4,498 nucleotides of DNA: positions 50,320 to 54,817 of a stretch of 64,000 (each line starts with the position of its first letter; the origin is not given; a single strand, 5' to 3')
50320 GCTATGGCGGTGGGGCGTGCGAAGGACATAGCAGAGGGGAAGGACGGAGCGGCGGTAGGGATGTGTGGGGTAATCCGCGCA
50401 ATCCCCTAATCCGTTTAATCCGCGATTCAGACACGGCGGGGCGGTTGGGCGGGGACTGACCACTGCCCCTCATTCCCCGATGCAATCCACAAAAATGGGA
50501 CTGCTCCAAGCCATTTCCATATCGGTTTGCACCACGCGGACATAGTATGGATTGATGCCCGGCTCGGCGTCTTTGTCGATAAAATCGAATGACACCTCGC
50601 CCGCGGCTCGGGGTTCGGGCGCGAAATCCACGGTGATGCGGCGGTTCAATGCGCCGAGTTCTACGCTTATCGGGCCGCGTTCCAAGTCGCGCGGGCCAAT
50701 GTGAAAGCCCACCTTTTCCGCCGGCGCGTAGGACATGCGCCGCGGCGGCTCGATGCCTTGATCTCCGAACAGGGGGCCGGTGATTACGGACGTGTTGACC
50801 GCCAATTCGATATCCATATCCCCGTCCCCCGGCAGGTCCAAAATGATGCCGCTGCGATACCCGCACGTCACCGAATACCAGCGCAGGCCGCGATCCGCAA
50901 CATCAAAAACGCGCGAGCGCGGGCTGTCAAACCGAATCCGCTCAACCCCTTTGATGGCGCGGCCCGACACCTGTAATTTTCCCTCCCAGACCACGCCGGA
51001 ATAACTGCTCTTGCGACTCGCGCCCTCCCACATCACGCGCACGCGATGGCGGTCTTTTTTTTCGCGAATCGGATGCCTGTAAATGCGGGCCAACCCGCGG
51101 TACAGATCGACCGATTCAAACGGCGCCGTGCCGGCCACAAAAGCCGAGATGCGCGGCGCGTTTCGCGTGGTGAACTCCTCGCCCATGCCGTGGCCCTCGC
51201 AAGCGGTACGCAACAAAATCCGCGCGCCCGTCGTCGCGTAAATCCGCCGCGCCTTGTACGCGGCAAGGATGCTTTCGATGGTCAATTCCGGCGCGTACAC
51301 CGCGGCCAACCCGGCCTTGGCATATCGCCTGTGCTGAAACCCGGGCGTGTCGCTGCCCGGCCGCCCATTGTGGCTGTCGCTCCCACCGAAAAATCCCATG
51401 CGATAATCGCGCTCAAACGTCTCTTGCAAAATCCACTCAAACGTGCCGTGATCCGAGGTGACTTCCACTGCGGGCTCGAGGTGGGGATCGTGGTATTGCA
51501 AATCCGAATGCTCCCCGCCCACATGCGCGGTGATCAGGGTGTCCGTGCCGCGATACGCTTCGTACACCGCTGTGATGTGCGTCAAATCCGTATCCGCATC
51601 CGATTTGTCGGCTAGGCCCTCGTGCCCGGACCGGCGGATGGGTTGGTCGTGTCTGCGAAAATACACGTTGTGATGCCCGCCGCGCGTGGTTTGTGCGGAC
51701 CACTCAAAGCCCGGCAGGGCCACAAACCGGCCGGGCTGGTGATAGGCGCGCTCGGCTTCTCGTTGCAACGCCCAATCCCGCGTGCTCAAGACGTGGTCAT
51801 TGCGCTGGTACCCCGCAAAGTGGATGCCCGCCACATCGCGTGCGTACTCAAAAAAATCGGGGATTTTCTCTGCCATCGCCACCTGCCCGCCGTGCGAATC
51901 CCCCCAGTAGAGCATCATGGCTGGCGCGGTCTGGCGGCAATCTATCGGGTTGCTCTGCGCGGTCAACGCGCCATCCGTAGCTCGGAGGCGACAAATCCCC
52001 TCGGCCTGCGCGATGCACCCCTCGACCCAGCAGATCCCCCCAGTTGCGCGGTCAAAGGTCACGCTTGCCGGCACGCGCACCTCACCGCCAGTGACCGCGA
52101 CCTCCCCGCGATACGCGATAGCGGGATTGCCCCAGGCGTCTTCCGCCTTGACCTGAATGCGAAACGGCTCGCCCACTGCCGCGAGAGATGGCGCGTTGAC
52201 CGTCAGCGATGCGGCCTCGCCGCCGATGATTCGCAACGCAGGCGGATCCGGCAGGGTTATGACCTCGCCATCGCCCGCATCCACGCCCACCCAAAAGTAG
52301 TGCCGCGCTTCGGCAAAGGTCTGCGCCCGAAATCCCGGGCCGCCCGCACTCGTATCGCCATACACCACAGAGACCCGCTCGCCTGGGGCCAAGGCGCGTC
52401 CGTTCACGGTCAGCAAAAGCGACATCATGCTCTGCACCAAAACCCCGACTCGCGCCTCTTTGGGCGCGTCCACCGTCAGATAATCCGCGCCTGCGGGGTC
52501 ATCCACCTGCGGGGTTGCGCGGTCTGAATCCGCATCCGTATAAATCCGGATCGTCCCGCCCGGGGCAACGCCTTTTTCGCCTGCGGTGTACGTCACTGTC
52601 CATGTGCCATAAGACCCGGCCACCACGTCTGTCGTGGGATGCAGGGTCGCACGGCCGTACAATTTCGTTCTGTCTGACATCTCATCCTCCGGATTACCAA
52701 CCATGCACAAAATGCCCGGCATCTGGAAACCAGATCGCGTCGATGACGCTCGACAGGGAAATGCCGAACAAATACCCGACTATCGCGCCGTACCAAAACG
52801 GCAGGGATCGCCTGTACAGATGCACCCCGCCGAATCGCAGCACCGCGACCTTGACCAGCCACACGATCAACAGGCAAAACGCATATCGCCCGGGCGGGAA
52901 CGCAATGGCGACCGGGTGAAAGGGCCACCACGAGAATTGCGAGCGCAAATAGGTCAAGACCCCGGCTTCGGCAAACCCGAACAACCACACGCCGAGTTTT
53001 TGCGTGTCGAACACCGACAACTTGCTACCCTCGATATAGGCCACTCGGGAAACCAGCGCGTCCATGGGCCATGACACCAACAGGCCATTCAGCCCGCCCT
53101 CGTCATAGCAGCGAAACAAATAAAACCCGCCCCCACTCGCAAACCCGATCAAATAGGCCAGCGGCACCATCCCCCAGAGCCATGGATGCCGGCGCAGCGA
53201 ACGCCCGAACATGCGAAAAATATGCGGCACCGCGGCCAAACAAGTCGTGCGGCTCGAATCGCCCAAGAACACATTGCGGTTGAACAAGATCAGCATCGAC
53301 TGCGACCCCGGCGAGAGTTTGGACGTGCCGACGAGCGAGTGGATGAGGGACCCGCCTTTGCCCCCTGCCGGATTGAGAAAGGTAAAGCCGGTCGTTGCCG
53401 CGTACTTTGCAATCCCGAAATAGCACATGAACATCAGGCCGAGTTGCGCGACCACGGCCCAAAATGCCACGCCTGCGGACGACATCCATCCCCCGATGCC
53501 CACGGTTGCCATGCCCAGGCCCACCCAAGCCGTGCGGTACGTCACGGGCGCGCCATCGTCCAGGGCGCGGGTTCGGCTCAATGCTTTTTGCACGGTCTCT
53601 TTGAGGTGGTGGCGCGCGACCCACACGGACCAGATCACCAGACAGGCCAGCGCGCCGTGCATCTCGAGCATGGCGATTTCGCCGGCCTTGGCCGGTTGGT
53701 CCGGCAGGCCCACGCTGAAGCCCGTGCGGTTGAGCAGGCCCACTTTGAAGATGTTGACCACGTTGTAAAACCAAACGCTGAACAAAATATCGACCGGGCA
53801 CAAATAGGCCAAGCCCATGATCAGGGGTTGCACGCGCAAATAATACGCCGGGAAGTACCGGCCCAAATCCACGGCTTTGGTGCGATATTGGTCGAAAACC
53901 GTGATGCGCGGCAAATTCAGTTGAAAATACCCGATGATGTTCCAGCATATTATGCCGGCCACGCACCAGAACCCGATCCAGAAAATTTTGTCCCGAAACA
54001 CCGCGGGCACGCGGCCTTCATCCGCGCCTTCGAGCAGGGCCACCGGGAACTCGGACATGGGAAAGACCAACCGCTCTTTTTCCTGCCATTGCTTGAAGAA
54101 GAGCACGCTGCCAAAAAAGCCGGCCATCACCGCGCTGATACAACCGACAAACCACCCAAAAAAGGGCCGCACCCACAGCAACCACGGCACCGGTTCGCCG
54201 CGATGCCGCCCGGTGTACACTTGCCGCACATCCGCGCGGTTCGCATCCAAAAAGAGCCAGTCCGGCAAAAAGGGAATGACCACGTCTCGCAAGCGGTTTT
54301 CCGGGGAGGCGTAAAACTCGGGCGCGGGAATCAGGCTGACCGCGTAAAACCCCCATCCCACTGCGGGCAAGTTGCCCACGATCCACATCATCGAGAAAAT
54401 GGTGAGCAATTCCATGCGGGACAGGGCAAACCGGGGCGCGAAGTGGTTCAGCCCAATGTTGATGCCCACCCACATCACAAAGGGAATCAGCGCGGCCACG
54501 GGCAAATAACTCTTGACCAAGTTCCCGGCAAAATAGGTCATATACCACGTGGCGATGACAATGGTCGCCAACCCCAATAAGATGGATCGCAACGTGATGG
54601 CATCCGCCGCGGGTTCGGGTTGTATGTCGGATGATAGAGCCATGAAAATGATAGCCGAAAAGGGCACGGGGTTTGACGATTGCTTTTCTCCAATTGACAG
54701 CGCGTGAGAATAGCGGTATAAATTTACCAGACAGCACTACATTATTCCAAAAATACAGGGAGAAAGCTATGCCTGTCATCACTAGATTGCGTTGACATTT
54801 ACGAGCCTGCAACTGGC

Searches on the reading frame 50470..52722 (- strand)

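Call 59: search_protein_families(library=pfam, proteins=[window:50470-52722:-], max_evalue=0.00001)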
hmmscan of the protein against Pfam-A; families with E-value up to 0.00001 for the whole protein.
window:50470-52722:- (750 aa): 1 family
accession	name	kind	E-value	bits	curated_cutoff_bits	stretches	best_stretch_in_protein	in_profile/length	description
PF12228.14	DUF3604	-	9.4e-16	57.8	20.4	2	304-402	125-222/591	Protein of unknown function (DUF3604)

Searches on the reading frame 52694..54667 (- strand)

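Call 59: search_protein_families(library=pfam, proteins=[window:52694-54667:-], max_evalue=0.00001)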
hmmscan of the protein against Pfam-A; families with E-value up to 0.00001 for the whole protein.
window:52694-54667:- (657 aa): 2 families
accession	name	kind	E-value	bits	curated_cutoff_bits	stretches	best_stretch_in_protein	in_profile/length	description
PF20581.3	DUF6785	-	1.2e-73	248.8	25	1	26-524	2-498/498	Family of unknown function (DUF6785)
PF20580.3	DUF6784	-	4.3e-16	59.4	26.4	1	561-645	4-92/101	Domain of unknown function (DUF6784)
